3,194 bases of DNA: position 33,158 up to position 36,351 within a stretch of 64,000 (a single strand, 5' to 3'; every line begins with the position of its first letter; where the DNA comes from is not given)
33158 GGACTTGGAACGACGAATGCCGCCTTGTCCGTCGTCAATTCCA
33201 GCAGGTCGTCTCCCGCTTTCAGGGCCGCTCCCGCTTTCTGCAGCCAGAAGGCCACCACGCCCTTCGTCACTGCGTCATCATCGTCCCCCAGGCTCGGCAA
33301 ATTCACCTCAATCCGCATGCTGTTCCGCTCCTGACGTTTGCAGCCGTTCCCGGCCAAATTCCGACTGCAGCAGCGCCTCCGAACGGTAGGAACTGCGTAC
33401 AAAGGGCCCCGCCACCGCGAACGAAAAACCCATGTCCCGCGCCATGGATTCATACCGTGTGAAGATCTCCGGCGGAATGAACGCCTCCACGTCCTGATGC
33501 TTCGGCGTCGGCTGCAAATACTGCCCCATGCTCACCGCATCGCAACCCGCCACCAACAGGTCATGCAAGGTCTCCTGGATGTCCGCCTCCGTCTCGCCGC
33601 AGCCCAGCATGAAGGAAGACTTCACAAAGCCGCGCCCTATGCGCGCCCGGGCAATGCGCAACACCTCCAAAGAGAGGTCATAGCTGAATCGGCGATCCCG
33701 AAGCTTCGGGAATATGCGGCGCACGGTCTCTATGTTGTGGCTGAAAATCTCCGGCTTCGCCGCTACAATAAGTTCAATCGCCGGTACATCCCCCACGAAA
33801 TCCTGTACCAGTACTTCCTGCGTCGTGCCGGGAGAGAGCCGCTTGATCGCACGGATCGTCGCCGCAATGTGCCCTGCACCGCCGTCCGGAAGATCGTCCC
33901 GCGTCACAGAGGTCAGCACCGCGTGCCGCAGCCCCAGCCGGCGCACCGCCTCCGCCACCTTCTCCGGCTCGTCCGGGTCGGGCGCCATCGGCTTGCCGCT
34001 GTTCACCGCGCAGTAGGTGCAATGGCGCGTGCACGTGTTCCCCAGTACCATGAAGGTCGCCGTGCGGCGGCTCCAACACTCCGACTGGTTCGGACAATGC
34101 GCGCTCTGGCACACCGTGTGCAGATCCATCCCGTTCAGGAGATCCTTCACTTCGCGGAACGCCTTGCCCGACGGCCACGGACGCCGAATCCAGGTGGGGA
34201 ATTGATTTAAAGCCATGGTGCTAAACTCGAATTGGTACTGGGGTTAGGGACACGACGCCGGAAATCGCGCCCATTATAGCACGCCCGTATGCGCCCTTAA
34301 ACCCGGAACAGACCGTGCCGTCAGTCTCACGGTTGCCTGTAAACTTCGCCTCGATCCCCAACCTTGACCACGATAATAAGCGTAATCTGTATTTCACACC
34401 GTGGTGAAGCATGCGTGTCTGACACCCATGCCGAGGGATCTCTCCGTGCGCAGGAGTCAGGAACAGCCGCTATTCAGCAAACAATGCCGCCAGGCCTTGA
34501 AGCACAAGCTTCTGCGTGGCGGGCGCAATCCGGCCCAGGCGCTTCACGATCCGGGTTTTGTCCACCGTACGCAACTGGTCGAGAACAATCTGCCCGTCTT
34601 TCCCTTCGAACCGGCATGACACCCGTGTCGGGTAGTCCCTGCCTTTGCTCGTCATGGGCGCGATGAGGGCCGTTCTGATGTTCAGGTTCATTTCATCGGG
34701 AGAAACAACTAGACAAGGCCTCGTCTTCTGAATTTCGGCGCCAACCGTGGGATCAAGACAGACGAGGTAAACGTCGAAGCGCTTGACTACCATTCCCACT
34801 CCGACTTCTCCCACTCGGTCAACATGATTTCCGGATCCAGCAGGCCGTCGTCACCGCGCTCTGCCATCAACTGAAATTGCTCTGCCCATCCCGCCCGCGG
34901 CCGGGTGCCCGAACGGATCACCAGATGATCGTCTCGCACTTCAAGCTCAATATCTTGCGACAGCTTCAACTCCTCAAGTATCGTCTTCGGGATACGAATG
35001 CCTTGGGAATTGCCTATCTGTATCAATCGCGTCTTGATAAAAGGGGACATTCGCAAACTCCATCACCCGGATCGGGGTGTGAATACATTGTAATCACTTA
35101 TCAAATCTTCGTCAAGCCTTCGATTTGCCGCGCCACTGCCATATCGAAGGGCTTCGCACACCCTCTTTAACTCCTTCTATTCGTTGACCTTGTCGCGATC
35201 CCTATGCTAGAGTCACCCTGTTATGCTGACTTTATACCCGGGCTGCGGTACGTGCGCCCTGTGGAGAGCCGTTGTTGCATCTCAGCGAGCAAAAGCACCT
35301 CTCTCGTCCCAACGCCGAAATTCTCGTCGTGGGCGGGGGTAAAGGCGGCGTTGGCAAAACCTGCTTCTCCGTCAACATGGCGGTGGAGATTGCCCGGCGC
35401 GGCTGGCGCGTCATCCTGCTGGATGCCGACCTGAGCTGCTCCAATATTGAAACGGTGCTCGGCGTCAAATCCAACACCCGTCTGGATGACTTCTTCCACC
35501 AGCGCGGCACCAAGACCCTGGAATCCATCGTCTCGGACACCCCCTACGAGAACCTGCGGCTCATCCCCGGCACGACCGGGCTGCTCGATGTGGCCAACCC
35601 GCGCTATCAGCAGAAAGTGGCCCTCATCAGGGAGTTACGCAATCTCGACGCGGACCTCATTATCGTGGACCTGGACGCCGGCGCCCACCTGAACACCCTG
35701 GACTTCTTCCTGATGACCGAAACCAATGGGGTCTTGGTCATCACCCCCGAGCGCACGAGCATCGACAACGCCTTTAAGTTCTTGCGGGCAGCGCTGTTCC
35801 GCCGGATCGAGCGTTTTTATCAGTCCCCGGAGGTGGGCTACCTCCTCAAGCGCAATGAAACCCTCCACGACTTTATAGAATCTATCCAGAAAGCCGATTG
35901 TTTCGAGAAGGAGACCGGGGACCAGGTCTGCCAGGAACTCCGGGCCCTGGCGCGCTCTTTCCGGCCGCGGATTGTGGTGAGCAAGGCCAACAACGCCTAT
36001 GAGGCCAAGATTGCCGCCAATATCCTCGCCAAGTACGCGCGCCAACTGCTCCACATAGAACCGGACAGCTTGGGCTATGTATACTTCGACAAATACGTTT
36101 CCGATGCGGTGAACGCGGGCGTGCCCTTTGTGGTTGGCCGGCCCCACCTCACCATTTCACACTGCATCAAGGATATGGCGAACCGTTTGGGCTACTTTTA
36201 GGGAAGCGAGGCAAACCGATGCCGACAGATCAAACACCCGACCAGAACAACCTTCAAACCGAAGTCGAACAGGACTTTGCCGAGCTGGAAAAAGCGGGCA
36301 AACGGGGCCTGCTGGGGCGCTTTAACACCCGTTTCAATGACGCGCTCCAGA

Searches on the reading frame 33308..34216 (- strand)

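Call 43: search_protein_families(library=pfam, proteins=[window:33308-34216:-], max_evalue=0.001)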
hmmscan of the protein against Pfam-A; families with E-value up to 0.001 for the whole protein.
window:33308-34216:- (302 aa): 2 families
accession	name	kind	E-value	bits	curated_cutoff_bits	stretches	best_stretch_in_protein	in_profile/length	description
PF04055.27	Radical_SAM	-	1.1e-20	74.9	29.5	1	57-220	2-166/166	Radical SAM superfamily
PF16881.10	LIAS_N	-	5.1e-06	27.3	27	1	5-41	60-96/96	N-terminal domain of lipoyl synthase of Radical_SAM family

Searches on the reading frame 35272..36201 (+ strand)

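Call 43: search_protein_families(library=pfam, proteins=[window:35272-36201:+], max_evalue=0.001)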
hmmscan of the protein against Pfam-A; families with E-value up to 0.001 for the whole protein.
window:35272-36201:+ (309 aa): 6 families
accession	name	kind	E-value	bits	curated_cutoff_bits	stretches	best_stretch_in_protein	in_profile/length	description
PF10609.15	ParA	-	8.2e-15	55.3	27.1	1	16-169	4-155/246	NUBPL iron-transfer P-loop NTPase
PF13614.12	AAA_31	-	3e-14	53.8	27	1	17-157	3-146/177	AAA domain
PF01656.29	CbiA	-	6.4e-13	49.2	25.4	1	19-285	2-124/125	CobQ/CobB/MinD/ParA nucleotide binding domain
PF02374.21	ArsA_ATPase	-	5.8e-06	26.2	24.3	1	19-53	4-38/305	Anion-transporting ATPase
PF00142.24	Fer4_NifH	-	0.00038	20.5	25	1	23-81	7-65/271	4Fe-4S iron sulfur cluster binding proteins, NifH/frxC family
PF09140.17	MipZ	-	0.00044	20.1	20.7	1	17-62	2-47/262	ATPase MipZ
